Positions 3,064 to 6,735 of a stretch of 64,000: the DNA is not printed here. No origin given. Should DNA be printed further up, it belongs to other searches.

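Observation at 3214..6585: Unusual architecture: ~700-aa SMC-like coiled-coil fused to a degenerate GGDEF (GDDEF with RxxD I-site) and a catalytically competent-looking EAL domain.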

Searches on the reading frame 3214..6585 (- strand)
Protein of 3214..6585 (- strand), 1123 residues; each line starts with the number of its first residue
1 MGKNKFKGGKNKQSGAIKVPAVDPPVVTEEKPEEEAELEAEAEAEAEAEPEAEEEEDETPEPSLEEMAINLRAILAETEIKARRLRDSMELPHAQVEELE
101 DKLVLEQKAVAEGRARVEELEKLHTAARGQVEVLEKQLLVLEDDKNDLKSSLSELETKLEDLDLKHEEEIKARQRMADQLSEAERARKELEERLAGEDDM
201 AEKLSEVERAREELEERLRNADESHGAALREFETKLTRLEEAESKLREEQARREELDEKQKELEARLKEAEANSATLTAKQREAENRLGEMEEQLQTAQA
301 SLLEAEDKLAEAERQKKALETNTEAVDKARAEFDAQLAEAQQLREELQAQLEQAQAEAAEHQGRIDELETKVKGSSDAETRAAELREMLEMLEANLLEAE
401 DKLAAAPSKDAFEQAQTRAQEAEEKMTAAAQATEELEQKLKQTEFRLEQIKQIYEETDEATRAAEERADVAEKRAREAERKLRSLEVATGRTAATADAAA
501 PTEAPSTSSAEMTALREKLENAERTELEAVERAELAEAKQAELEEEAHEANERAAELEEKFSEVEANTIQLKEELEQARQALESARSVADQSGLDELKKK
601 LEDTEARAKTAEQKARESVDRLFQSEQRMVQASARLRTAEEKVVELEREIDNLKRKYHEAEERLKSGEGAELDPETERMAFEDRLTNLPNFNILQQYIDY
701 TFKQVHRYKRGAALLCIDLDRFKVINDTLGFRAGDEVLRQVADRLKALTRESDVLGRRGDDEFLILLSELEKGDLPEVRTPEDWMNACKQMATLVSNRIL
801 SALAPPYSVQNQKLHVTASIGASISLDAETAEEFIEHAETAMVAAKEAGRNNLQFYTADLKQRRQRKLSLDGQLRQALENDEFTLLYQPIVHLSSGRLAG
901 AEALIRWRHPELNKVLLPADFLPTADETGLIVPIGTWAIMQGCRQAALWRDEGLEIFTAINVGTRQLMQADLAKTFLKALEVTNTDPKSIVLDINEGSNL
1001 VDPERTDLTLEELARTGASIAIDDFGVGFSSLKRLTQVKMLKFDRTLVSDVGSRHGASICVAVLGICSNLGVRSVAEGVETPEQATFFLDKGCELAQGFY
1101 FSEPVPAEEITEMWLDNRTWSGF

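Call 5: search_protein_families(library=pfam, proteins=[window:3214-6585:-], max_evalue=0.01)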
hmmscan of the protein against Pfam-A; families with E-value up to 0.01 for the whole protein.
window:3214-6585:- (1123 aa): 3 families
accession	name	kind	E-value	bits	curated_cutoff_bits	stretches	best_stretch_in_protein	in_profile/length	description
PF00563.25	EAL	-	1.8e-59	201.4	31.3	1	873-1104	3-236/236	EAL domain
PF00990.26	GGDEF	-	2.4e-35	122.1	23.8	1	681-852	2-161/161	Diguanylate cyclase, GGDEF domain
PF00261.25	Tropomyosin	-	0.00019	21.4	38.6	2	242-372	11-148/242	Tropomyosin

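Call 6: find_homologous_proteins(query=window:3214-6585:-, max_evalue=1e-10)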
Query window:3214-6585:- (1123 aa): 25 proteins with E <= 1e-10 among 8000 candidates.
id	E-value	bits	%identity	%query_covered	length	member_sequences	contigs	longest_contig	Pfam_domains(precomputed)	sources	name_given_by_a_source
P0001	0.0e+0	2309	100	100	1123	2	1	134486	PF00563.26,PF00990.27,PF24161.2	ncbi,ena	-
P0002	0.0e+0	1816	79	99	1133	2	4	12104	PF00261.26,PF00563.26,PF00990.27,PF24161.2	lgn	-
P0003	0.0e+0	1590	71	100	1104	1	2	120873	PF13851.12,PF00563.26,PF00990.27,PF24161.2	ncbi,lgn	-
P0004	0.0e+0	1588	73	94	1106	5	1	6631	PF00261.26,PF00563.26,PF00990.27,PF24161.2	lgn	-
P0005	8.4e-148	512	36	90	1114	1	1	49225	PF00261.26,PF00563.26,PF00990.27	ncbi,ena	-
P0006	8.8e-129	449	43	53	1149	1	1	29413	PF00563.26,PF00990.27,PF24161.2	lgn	-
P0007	5.5e-128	447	34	93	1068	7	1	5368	PF00563.26,PF00990.27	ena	-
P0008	2.7e-126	441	34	81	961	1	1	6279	PF00563.26,PF00990.27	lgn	-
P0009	2.7e-125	438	36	80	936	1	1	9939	PF00563.26,PF00990.27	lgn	-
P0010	2.0e-124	435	34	88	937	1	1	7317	PF00563.26,PF00990.27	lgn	-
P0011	2.0e-124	435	34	81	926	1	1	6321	PF00563.26,PF00990.27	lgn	-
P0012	5.9e-124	433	42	51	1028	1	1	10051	PF00563.26,PF00990.27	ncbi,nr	ncbi:MAG: EAL domain-containing protein [Candidatus Eremiobacteraeota bacterium]|nr:EAL domain-conta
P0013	1.3e-122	429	41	54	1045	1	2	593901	PF00563.26,PF00990.27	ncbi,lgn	ncbi:MAG: EAL domain-containing protein [Vulcanimicrobiota bacterium]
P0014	8.3e-100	354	43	39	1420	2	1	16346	PF00563.26,PF00990.27,PF24161.2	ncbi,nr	ncbi:EAL domain-containing protein [bacterium]|nr:EAL domain-containing protein [bacterium]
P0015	4.0e-99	351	32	91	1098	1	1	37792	PF00563.26,PF00990.27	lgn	-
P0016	3.6e-83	298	30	79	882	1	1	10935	PF00563.26,PF00990.27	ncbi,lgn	-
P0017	1.8e-82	296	30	94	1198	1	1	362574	PF00563.26,PF00990.27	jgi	jgi:diguanylate cyclase (GGDEF)-like protein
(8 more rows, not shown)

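Call 7: find_encoding_contigs(protein=P0001, flank=10000, max_places=3)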
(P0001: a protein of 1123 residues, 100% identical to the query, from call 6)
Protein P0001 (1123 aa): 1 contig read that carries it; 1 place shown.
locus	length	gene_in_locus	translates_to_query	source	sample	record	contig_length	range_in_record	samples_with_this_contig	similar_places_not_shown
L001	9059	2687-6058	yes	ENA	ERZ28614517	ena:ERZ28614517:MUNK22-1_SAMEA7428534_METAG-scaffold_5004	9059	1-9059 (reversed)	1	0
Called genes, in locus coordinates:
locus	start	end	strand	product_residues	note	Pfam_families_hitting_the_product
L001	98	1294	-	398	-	PF07238:PilZ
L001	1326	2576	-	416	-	-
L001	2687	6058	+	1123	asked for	PF24161:CCDC39 (faint), PF00990:GGDEF, PF00563:EAL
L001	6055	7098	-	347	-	PF23414:Beta-prop_EML_2 (faint), PF25174:Beta-prop_THOC3 (weak), PF25175:Beta-prop_WDR5 (faint), PF23381:Beta-prop_IFT122_1st (weak)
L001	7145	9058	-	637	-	?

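Call 11: find_related_loci(query=A1, collection=genome_contigs, flank=10000)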
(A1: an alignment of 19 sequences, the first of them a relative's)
Query A1 (1123 aa) in genome_contigs; peptide patterns used: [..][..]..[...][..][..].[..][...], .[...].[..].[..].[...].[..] (x = any residue, [..] = any of these).
600 stretches matched a pattern (row limit reached: there are more); 591 encode a relative of the query (tblastn E <= 1e-3); the best 80 are kept; 80 distinct loci.
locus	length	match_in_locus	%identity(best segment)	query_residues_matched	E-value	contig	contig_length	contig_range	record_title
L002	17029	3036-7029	39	653-1119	6e-89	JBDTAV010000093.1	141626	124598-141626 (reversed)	MAG: Steroidobacteraceae bacterium isolate cluster2_bin.117 k127_3242415, whole genome shotgun sequence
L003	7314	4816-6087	39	680-1111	2e-88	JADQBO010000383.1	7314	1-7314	MAG: Desulfosporosinus sp. isolate Soudan_1 NODE_2574_length_7314_cov_5.768012, whole genome shotgun sequence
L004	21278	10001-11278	37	675-1112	9e-88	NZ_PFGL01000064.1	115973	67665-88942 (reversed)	MAG: Shewanella sp. CG12_big_fil_rev_8_21_14_0_65_47_15 CG12_8_21_14_0.65_scaffold_112_c, whole genome shotgun sequence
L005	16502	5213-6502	38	678-1119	2e-86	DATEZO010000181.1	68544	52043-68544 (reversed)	MAG TPA_asm: Burkholderiaceae bacterium isolate SMAG_U8476 k141_428160, whole genome shotgun sequence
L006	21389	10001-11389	38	640-1117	2e-86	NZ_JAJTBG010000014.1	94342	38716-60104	MAG: Oryzomicrobium sp. isolate MS_R1_15 NODE_78_length_94342_cov_15.788370, whole genome shotgun sequence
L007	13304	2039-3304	40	679-1112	3e-86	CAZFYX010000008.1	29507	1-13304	MAG TPA_asm: uncultured Burkholderiales bacterium isolate binchicken_co200_45 genome assembly, contig: k141_631239, whol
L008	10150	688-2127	36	626-1119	4e-85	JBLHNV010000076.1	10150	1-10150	MAG: Janthinobacterium sp. isolate 3300055726_38 Ga0535650_0011663, whole genome shotgun sequence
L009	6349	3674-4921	38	678-1105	4e-84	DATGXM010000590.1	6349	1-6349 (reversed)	MAG TPA_asm: Azonexus sp. isolate SMAG_U10609 k141_502883, whole genome shotgun sequence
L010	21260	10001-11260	39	675-1106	2e-83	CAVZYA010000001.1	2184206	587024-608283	MAG: uncultured Acidobacteriota bacterium isolate MFD01872.bin.1.224 genome assembly, contig: contig_21930, whole genome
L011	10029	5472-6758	37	677-1117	2e-83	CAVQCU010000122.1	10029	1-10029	MAG: uncultured delta proteobacterium isolate MFD02138.bin.2.50 genome assembly, contig: contig_18256, whole genome shot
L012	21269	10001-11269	40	677-1111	1e-82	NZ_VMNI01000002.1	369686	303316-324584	Denitromonas ohlonensis strain SFB-1 k141_74, whole genome shotgun sequence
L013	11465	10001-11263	36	678-1110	2e-80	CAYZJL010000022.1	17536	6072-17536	MAG TPA_asm: uncultured Zetaproteobacteria bacterium isolate binchicken_co253_87 genome assembly, contig: NODE_1887_leng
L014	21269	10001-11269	37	676-1110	5e-80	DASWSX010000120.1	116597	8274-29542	MAG TPA_asm: Telluria sp. isolate SMAG_U3560 k141_353499, whole genome shotgun sequence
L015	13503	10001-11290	37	673-1114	1e-79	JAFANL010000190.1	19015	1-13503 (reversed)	MAG: Aquitalea sp. isolate CP_BE_RX_R2_19 BE_RX_R2_k147_1543143, whole genome shotgun sequence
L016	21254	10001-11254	38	679-1113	5e-79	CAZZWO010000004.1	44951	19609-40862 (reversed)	MAG: uncultured Acetobacteraceae bacterium isolate Brown_J.bin.9 genome assembly, contig: NODE_66_length_44951_cov_7.026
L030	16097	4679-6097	37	621-1123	6e-76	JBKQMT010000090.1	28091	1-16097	MAG: Acidimicrobiales bacterium isolate LABRr1A1B1C__bin_78 LABRr1A1B1C_000000169995, whole genome shotgun sequence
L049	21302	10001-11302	34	678-1120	1e-72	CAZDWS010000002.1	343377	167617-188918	MAG TPA_asm: uncultured Geobacteraceae bacterium isolate SRP302447_co3_257 genome assembly, contig: NODE_60_length_34337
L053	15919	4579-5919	35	676-1120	8e-72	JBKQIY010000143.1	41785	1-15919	MAG: Acidimicrobiia bacterium isolate BAr3G3H3I__bin_81 BAr3G3H3I_000000237099, whole genome shotgun sequence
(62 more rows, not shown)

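Call 12: list_cluster_members(proteins=[P0001, P0003, P0005, P0013, P0014, P0016, P0017])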
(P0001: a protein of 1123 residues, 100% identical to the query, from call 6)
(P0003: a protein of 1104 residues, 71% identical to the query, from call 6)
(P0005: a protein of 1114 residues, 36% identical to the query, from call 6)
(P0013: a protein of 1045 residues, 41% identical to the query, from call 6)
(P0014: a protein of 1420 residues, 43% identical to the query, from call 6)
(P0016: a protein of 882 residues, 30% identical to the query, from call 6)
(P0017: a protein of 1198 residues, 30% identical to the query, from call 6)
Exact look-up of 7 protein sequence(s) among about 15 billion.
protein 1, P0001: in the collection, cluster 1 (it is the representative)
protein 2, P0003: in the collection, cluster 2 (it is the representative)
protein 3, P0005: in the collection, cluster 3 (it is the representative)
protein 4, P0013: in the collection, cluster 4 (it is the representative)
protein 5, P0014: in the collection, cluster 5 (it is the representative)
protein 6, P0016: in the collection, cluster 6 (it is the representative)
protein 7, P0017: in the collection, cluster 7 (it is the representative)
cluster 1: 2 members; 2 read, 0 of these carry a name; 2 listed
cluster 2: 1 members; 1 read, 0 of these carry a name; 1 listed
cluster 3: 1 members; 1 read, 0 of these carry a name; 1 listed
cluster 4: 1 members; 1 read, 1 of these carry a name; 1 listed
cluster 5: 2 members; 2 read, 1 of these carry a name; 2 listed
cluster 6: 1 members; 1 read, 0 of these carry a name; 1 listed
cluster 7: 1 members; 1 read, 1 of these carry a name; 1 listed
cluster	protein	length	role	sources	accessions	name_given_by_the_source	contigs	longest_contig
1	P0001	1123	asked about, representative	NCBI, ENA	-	-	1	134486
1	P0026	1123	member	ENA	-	-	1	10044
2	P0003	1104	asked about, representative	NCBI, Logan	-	-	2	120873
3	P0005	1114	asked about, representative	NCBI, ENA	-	-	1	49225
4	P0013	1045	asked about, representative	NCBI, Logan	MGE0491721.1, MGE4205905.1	MAG: EAL domain-containing protein [Vulcanimicrobiota bacterium]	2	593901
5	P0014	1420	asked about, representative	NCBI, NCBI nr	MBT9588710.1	EAL domain-containing protein [bacterium]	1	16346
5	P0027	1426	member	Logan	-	-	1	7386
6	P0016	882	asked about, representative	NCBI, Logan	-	-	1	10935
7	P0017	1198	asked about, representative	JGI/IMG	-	diguanylate cyclase (GGDEF)-like protein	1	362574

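Call 13: find_encoding_contigs(protein=P0003, flank=8000, max_places=2)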
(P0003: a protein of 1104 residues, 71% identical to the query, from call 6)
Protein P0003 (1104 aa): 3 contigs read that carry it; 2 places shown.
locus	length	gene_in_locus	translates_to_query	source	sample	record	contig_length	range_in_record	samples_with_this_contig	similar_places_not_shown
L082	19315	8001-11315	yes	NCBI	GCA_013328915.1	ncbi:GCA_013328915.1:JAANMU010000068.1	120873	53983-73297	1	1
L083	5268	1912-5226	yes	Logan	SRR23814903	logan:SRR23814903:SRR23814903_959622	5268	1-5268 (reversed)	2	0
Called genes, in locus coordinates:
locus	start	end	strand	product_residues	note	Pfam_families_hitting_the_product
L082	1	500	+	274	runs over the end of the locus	-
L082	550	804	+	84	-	-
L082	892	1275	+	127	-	-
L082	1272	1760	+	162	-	-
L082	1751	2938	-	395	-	PF12704:MacB_PCD, PF02687:FtsX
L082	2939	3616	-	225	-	PF00005:ABC_tran, PF13304:AAA_21 (faint)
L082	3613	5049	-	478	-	PF25917:BSH_RND (faint), PF25881:HH_YBHG, PF25893:HH_CzcB (weak), PF25954:Beta-barrel_RND_2 (weak), PF25990:Beta-barrel_YknX, PF25967:RND-MFP_C (weak), PF25975:CzcB_C, PF25989:YknX_C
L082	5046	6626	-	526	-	PF00989:PAS, PF08448:PAS_4, PF13426:PAS_9, PF08447:PAS_3 (weak), PF00512:HisKA, PF02518:HATPase_c, PF00072:Response_reg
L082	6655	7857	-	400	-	PF07238:PilZ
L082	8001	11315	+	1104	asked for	PF13851:GAS (faint), PF24161:CCDC39 (faint), PF00990:GGDEF, PF00563:EAL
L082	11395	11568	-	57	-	-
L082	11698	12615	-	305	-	PF13432:TPR_16 (faint), PF07719:TPR_2 (faint), PF13424:TPR_12 (faint), PF13428:TPR_14 (faint), PF14559:TPR_19 (faint), PF00515:TPR_1 (faint), PF13431:TPR_17 (faint), PF23914:TPR_CcmH_CycH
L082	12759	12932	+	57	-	-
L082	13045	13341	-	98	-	-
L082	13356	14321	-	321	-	PF00296:Bac_luciferase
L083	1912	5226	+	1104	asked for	PF13851:GAS (faint), PF24161:CCDC39 (faint), PF00990:GGDEF, PF00563:EAL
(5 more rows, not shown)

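Call 14: find_encoding_contigs(protein=P0005, flank=8000, max_places=2)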
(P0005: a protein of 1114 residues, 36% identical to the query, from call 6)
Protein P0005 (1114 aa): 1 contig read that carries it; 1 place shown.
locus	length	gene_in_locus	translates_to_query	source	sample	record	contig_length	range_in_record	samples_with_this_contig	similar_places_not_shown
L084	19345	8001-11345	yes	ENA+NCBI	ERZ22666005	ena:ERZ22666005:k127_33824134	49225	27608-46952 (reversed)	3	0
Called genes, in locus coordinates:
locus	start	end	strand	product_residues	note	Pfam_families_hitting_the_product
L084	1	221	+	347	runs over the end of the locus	PF04055:Radical_SAM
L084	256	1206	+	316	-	PF20208:ARPP-1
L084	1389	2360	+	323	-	-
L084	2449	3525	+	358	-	PF13432:TPR_16 (weak), PF26745:SPM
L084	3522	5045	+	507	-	PF01204:Trehalase, PF22422:MGH1-like_GH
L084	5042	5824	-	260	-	-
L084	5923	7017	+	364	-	PF13506:Glyco_transf_21, PF00535:Glycos_transf_2, PF13641:Glyco_tranf_2_3, PF13632:Glyco_trans_2_3 (faint)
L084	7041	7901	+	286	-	PF13485:Peptidase_MA_2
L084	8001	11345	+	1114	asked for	PF00261:Tropomyosin (faint), PF00990:GGDEF, PF00563:EAL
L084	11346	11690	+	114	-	-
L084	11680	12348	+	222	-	PF00730:HhH-GPD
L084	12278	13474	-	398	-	PF05762:VWA_CoxE (weak)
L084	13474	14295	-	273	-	PF13401:AAA_22 (faint), PF00004:AAA, PF07728:AAA_5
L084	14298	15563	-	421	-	PF16697:Yop-YscD_cpl (faint), PF00498:FHA, PF00211:Guanylate_cyc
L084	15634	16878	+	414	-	-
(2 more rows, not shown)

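Call 15: find_encoding_contigs(protein=P0013, flank=8000, max_places=2)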
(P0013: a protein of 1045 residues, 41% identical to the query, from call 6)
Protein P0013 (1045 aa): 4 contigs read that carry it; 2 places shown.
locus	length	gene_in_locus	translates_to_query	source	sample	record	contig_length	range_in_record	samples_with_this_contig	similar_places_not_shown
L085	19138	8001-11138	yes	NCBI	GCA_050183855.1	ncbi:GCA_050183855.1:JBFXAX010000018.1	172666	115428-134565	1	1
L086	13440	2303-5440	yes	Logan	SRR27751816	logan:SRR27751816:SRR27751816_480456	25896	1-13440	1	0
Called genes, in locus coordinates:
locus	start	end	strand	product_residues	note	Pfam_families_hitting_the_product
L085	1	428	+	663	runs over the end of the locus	PF07676:PD40 (faint), PF26550:Tricorn_2nd (faint), PF26549:Tricorn_N (weak), PF00561:Abhydrolase_1 (weak), PF01738:DLH, PF02129:Peptidase_S15, PF20434:BD-FAE, PF00326:Peptidase_S9, +1 more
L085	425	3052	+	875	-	PF22422:MGH1-like_GH, PF03200:Glyco_hydro_63 (weak), PF22422:MGH1-like_GH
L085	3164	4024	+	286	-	PF09346:SMI1_KNR4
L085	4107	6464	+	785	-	PF02190:LON_substr_bdg, PF00004:AAA, PF07728:AAA_5, PF22667:Lon_lid, PF05362:Lon_C, PF13541:ChlI (weak)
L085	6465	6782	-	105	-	PF20584:DUF6787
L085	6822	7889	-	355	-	PF02826:2-Hacid_dh_C, PF00670:AdoHcyase_NAD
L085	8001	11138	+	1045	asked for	PF00990:GGDEF, PF00563:EAL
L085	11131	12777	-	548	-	PF00990:GGDEF, PF00563:EAL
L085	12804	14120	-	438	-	PF05138:PaaA_PaaC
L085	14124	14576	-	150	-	PF00583:Acetyltransf_1, PF13673:Acetyltransf_10 (weak), PF13508:Acetyltransf_7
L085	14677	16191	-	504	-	-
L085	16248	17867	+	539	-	PF01268:FTHFS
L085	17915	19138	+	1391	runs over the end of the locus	-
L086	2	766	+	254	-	?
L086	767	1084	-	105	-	PF20584:DUF6787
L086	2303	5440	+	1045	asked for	PF00990:GGDEF, PF00563:EAL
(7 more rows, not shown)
